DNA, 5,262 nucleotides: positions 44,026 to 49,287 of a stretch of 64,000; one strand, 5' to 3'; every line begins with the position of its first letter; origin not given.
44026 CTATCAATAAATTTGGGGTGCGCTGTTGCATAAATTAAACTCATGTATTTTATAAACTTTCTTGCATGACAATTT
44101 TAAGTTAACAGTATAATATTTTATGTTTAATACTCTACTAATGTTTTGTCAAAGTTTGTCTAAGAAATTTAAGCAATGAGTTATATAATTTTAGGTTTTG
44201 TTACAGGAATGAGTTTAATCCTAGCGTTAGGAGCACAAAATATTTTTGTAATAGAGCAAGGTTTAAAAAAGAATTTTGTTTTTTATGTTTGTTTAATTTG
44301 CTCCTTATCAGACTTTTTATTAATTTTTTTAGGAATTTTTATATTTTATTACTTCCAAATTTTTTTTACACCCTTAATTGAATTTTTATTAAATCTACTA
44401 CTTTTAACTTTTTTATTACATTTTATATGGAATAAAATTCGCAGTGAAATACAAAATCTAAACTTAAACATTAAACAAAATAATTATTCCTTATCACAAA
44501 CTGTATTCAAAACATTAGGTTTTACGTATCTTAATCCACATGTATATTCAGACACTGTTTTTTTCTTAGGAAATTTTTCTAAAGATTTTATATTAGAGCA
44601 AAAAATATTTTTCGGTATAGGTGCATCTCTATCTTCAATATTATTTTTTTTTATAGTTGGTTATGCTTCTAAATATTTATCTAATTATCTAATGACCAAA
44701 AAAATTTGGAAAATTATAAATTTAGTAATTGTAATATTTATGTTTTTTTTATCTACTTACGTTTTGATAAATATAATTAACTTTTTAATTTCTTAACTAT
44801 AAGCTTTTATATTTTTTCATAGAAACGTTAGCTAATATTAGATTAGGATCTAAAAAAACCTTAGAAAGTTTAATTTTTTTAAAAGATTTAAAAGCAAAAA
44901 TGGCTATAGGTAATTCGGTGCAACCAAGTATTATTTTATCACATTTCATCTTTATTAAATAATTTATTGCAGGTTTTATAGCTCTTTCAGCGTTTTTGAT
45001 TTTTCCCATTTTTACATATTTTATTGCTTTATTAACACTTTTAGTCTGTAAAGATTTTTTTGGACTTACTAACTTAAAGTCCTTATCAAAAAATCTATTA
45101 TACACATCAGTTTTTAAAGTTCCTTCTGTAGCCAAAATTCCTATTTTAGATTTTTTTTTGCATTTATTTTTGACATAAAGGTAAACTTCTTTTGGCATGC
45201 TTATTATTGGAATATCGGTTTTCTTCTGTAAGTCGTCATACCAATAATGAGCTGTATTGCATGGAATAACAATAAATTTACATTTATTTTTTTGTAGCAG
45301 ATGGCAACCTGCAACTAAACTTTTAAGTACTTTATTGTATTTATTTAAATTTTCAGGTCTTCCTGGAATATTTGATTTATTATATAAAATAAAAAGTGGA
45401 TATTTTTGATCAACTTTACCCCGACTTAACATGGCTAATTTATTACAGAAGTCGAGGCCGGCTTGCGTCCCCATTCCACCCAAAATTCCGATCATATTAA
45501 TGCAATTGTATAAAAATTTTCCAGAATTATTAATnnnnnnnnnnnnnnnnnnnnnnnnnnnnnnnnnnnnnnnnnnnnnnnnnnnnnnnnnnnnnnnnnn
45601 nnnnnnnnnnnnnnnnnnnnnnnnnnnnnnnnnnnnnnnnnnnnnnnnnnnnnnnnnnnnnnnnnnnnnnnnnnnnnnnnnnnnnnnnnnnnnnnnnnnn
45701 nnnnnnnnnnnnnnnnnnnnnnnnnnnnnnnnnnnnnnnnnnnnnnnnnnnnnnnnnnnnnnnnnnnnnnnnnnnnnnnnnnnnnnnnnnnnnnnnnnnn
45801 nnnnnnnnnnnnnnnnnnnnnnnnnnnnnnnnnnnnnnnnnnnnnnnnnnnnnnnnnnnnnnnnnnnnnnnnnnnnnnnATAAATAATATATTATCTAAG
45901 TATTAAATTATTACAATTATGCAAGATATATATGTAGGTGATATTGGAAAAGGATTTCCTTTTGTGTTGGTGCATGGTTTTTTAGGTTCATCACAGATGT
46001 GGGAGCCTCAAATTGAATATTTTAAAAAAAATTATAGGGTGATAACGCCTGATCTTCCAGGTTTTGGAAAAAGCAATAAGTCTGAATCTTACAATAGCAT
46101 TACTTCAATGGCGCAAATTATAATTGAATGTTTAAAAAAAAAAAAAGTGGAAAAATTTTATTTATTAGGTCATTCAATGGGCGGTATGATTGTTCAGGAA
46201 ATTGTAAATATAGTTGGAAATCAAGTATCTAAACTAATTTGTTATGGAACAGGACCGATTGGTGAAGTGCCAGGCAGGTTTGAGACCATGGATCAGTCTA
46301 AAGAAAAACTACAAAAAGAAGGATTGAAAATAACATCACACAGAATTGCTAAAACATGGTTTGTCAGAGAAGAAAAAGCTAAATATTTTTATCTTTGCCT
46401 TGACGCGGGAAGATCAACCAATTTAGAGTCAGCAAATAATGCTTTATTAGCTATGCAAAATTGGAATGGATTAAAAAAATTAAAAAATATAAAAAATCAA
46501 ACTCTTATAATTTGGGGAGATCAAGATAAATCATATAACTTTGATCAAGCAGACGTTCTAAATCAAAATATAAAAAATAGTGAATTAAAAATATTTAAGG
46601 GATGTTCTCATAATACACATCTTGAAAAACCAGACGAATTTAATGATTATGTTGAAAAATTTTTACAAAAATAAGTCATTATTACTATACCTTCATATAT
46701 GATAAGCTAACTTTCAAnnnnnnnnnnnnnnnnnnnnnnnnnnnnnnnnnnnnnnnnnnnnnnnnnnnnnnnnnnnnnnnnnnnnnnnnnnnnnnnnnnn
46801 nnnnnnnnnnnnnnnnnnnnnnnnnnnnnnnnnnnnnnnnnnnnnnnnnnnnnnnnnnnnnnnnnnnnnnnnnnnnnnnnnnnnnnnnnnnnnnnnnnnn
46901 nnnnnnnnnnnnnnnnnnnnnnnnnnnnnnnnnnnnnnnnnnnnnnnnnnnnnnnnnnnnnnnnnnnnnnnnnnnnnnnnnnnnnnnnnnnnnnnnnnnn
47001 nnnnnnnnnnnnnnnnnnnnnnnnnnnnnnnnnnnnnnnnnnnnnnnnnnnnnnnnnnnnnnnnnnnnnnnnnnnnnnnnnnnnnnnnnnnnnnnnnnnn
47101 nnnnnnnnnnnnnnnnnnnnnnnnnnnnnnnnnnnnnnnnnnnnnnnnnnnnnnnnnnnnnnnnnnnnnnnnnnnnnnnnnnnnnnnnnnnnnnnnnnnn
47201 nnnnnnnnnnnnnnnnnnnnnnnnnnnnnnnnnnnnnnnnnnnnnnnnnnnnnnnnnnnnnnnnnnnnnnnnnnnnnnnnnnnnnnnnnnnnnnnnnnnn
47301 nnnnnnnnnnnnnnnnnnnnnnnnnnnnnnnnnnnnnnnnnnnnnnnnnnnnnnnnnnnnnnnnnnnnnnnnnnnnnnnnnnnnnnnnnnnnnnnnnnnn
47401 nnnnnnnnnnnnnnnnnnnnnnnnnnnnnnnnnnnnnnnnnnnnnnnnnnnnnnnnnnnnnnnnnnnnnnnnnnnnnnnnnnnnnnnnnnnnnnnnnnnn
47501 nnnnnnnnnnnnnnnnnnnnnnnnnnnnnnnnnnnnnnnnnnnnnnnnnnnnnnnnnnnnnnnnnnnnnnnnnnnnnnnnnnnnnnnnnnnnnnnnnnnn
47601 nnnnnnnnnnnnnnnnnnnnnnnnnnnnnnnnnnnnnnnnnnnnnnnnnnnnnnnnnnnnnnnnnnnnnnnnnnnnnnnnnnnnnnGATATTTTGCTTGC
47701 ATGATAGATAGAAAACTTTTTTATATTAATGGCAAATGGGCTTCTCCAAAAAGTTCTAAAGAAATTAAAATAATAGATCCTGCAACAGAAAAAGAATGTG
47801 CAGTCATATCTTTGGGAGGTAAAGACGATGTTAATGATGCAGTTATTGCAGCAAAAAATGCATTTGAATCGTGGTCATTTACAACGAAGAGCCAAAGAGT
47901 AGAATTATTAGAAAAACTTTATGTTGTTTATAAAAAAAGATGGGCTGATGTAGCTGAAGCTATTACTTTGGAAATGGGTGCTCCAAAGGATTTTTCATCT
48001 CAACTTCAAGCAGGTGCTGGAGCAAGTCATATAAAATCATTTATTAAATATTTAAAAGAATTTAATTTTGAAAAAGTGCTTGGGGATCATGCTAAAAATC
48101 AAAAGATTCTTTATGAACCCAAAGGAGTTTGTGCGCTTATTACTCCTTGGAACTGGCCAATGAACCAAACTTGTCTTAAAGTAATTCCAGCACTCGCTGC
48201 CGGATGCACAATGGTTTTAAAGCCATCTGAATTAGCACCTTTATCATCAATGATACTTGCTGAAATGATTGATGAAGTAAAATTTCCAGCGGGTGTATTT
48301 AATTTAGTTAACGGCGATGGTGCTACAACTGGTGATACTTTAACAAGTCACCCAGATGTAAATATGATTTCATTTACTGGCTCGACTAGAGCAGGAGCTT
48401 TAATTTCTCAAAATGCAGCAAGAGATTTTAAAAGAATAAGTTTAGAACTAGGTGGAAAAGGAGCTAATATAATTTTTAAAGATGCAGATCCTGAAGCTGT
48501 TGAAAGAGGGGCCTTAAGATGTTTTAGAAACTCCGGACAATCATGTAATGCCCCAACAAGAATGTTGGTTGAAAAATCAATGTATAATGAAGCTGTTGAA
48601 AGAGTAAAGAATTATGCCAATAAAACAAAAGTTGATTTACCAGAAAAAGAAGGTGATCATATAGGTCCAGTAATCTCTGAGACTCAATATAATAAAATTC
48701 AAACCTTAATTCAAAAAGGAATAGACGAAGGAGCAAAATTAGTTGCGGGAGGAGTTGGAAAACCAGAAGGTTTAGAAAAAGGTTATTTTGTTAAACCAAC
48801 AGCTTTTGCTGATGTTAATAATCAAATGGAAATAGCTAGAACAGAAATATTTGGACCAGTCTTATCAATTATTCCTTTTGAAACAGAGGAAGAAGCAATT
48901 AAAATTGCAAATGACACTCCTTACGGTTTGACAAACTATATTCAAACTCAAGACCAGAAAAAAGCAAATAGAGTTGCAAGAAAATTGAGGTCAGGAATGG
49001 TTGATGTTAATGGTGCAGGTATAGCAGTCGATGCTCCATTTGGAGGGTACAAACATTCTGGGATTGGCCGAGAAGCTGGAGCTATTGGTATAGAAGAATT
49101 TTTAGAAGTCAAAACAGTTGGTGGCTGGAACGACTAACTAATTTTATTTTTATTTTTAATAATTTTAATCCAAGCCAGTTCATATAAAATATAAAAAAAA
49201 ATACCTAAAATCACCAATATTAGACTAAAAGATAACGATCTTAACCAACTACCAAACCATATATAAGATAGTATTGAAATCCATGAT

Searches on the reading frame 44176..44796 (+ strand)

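Call 27: search_protein_families(library=pfam, proteins=[window:44176-44796:+], max_evalue=1)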
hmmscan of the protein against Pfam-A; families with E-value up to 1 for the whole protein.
window:44176-44796:+ (206 aa): 1 family
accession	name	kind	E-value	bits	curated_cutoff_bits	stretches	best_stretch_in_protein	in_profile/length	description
PF01810.24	LysE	-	3.6e-17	62.9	25.6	1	13-198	2-191/193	LysE type translocator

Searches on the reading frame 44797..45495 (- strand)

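Call 27: search_protein_families(library=pfam, proteins=[window:44797-45495:-], max_evalue=1)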
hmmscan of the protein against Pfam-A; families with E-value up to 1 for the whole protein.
window:44797-45495:- (232 aa): 1 family
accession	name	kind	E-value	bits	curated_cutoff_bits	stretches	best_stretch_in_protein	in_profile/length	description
PF01177.27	Asp_Glu_race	-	1.6e-37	129.8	31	1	5-197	1-187/211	Asp/Glu/Hydantoin racemase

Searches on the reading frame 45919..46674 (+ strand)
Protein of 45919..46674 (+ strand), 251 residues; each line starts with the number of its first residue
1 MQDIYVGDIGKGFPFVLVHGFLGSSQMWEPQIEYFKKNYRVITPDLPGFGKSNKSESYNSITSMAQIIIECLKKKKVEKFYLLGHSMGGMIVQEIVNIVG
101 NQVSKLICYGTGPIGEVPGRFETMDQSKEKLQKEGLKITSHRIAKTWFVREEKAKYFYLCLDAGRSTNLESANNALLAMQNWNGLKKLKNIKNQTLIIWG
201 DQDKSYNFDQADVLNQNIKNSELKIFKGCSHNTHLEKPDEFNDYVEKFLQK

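Call 27: search_protein_families(library=pfam, proteins=[window:45919-46674:+], max_evalue=1)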
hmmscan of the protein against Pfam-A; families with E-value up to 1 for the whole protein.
window:45919-46674:+ (251 aa): 18 families
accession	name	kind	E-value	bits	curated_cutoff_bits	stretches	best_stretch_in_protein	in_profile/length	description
PF00561.26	Abhydrolase_1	-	6.6e-28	98.4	25.8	1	14-238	2-245/245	alpha/beta hydrolase fold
PF12697.13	Abhydrolase_6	-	8.8e-19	69.5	26.3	1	15-243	1-216/217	Alpha/beta hydrolase family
PF12146.15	Hydrolase_4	-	2.3e-15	57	27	1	16-237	8-238/239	Serine aminopeptidase, S33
PF00975.26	Thioesterase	-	8.2e-09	36.4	26.4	1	16-95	4-83/226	Thioesterase domain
PF05057.20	DUF676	-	4.1e-06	26.9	20.3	1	15-99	8-99/217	Putative serine esterase (DUF676)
PF02089.21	Palm_thioest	-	1.2e-05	25.6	26.8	1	14-197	1-193/254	Palmitoyl protein thioesterase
PF06028.17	DUF915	-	0.00013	21.9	22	1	52-93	76-118/255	Alpha/beta hydrolase of unknown function (DUF915)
PF07819.20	PGAP1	-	0.00016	21.9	24.3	1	73-122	86-137/233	PGAP1-like alpha/beta domain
PF12695.13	Abhydrolase_5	-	0.00022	21.5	27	1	73-113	52-91/164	Alpha/beta hydrolase family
PF05990.18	DUF900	-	0.00072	19.5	20.5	1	52-103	68-119/232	Alpha/beta hydrolase of unknown function (DUF900)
PF01738.24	DLH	-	0.0017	18.5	21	1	185-239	136-194/217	Dienelactone hydrolase family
PF10230.15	LIDHydrolase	-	0.0026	18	27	1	66-106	70-113/262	Lipid-droplet associated hydrolase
PF20408.4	Abhydrolase_11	-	0.0028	17.9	27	1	59-110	58-106/193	Alpha/beta hydrolase domain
PF00326.27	Peptidase_S9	-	0.0029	17.6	22.6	1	178-238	128-196/213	Prolyl oligopeptidase family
PF04073.20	tRNA_edit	-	0.011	16.2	25.5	1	135-176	13-54/123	Aminoacyl-tRNA editing domain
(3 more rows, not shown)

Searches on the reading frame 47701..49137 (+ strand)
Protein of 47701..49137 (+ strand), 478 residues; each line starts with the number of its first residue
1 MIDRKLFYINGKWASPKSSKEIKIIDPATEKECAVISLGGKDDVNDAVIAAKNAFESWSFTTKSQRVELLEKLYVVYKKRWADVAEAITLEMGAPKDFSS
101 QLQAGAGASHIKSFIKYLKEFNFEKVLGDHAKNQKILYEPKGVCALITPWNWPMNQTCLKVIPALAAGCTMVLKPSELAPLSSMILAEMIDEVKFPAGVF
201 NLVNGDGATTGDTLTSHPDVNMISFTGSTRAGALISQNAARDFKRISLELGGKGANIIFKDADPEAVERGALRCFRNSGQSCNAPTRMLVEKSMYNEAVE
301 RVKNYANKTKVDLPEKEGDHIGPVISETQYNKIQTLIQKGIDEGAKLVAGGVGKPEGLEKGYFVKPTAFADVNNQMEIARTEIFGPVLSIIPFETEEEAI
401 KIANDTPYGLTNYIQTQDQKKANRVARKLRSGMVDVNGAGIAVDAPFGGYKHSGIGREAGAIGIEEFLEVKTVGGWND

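Call 3: search_protein_families(library=pfam, proteins=[window:47701-49137:+])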
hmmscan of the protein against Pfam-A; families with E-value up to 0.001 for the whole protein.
window:47701-49137:+ (478 aa): 1 family
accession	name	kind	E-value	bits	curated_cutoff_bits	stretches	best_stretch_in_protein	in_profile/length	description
PF00171.27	Aldedh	-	2.8e-155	517.8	23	1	13-473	1-461/461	Aldehyde dehydrogenase family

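Call 4: search_protein_families(library=ncbifam, proteins=[window:47701-49137:+], max_evalue=0.00001)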
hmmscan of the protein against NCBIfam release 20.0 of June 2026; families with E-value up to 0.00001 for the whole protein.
window:47701-49137:+ (478 aa): 41 families (the best 25 are shown)
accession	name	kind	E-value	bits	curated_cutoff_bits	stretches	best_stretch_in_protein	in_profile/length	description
TIGR01804.1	BADH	equivalog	1.3e-128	429.5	668.6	1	8-471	1-467/467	betaine-aldehyde dehydrogenase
TIGR02299.1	HpaE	equivalog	9.8e-125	416.9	638.35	1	7-473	3-474/488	5-carboxymethyl-2-hydroxymuconate semialdehyde dehydrogenase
NF010000.0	PRK13473.1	subfamily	2.8e-119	398.8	615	1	7-473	5-470/475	aminobutyraldehyde dehydrogenase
NF045736.1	PaDhStyDRhodo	equivalog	7.2e-118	394.1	800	1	7-473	5-475/479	phenylacetaldehyde dehydrogenase StyD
NF009725.0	PRK13252.1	equivalog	7.2e-115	384.2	593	1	5-473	7-477/488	betaine-aldehyde dehydrogenase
TIGR04284.1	aldehy_Rv0768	hypoth_equivalog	1.1e-112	377.6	775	1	8-473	4-476/480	aldehyde dehydrogenase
TIGR03216.1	OH_muco_semi_DH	equivalog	1.2e-111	373.7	693.25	1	8-473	4-477/481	2-hydroxymuconic semialdehyde dehydrogenase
TIGR01780.1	SSADH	subfamily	5.9e-110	368.2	646.35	1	25-471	2-448/448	succinate-semialdehyde dehydrogenase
NF045735.1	PaDhStyDPseudo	equivalog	7.1e-110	367.9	850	1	5-473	3-479/483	phenylacetaldehyde dehydrogenase StyD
NF052305.1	DioxValDhHalo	equivalog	2.7e-102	343.1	750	1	1-473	1-479/483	2,5-dioxovalerate dehydrogenase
NF042993.1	AlphKGSA_gudD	equivalog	5.1e-102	342.1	770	1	7-473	6-478/481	alpha-ketoglutaric semialdehyde dehydrogenase GucD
NF006916.0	PRK09407.1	equivalog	9.3e-100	334.7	521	1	17-474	31-491/526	succinic semialdehyde dehydrogenase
NF007497.0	PRK10090.1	equivalog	1.6e-99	333.9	500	1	5-473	7-475/480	aldehyde dehydrogenase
NF008415.0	PRK11241.1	equivalog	1.1e-98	331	828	1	4-472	10-477/482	NADP-dependent succinate-semialdehyde dehydrogenase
NF050026.1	AcaldDHExaC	equivalog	2.9e-95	319.8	900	1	7-472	18-490/503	acetaldehyde dehydrogenase ExaC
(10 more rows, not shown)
